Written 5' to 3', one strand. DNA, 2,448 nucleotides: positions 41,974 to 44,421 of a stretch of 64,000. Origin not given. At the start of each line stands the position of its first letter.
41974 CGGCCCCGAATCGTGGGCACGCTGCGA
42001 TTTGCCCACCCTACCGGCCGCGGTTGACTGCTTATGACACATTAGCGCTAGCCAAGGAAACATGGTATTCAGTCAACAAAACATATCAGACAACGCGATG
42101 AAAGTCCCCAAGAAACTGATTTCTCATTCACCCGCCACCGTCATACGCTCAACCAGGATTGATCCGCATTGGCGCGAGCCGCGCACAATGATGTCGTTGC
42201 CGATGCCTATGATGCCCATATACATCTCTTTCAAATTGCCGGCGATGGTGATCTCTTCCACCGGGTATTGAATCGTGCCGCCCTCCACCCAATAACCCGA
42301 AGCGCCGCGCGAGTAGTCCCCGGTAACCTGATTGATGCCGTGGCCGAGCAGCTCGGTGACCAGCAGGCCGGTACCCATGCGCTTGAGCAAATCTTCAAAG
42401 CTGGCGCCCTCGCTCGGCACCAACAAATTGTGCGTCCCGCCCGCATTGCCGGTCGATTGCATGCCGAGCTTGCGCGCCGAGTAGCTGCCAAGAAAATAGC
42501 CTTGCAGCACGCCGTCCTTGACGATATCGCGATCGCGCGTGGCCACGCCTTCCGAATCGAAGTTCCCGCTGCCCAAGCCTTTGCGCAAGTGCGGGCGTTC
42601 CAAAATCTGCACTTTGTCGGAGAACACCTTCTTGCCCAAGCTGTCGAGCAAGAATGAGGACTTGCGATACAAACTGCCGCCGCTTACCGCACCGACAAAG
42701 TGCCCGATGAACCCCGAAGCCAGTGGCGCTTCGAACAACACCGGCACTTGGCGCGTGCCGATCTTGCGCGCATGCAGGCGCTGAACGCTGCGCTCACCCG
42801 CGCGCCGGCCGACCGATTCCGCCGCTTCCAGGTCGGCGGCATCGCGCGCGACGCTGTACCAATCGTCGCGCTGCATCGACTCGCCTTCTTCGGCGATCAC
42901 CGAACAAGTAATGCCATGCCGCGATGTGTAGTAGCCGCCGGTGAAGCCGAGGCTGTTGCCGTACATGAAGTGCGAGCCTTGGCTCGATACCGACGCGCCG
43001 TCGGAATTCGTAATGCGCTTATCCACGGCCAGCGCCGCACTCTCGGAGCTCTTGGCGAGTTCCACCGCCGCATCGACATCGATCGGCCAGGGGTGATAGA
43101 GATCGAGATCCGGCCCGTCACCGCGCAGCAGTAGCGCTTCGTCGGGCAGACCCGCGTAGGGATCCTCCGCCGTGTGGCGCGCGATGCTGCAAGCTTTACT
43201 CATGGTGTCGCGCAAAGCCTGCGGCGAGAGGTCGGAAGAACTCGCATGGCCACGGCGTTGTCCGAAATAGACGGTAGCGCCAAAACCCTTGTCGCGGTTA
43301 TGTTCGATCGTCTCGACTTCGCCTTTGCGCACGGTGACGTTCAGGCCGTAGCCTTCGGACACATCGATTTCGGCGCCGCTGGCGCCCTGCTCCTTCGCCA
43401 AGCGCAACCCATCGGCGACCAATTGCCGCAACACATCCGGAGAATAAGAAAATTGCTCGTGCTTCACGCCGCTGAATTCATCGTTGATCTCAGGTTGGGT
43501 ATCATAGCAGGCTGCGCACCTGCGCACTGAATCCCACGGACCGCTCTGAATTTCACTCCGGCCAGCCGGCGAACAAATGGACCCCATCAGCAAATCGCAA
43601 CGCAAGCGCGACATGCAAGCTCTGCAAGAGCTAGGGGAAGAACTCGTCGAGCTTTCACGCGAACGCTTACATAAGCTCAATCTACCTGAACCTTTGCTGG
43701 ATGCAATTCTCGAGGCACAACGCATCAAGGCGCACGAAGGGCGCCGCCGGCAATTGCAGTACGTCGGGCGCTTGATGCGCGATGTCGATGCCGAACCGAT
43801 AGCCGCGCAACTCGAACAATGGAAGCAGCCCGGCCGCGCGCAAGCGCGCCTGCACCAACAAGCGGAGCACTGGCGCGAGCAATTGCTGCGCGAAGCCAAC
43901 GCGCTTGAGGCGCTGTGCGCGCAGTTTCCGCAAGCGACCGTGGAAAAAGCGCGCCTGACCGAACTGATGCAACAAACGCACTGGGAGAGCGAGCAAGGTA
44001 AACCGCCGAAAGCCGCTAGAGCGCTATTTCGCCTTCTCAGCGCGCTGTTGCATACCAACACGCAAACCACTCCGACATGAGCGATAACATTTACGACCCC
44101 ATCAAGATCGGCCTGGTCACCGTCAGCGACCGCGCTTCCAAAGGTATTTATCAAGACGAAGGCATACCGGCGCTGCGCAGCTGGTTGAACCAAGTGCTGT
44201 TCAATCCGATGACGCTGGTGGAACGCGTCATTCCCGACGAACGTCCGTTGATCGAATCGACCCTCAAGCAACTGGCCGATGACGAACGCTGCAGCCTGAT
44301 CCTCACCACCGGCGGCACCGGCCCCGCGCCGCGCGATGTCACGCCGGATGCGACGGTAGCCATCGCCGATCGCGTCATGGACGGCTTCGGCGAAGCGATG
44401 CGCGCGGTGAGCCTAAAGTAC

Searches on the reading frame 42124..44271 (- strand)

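Call 50: search_protein_families(library=pfam, proteins=[window:42124-44271:-], max_evalue=0.00001)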
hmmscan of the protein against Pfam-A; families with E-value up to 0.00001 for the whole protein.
window:42124-44271:- (715 aa): 3 families
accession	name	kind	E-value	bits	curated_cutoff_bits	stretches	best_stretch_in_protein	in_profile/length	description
PF19289.4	PmbA_TldD_3rd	-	2e-70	236.9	22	1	506-714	1-220/220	PmbA/TldA metallopeptidase C-terminal domain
PF19290.4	PmbA_TldD_2nd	-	1.4e-20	74.2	20.9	1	392-499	1-109/109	PmbA/TldA metallopeptidase central domain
PF01523.21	PmbA_TldD_1st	-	4.3e-13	49.7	20.9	1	300-364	1-65/65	PmbA/TldA metallopeptidase domain 1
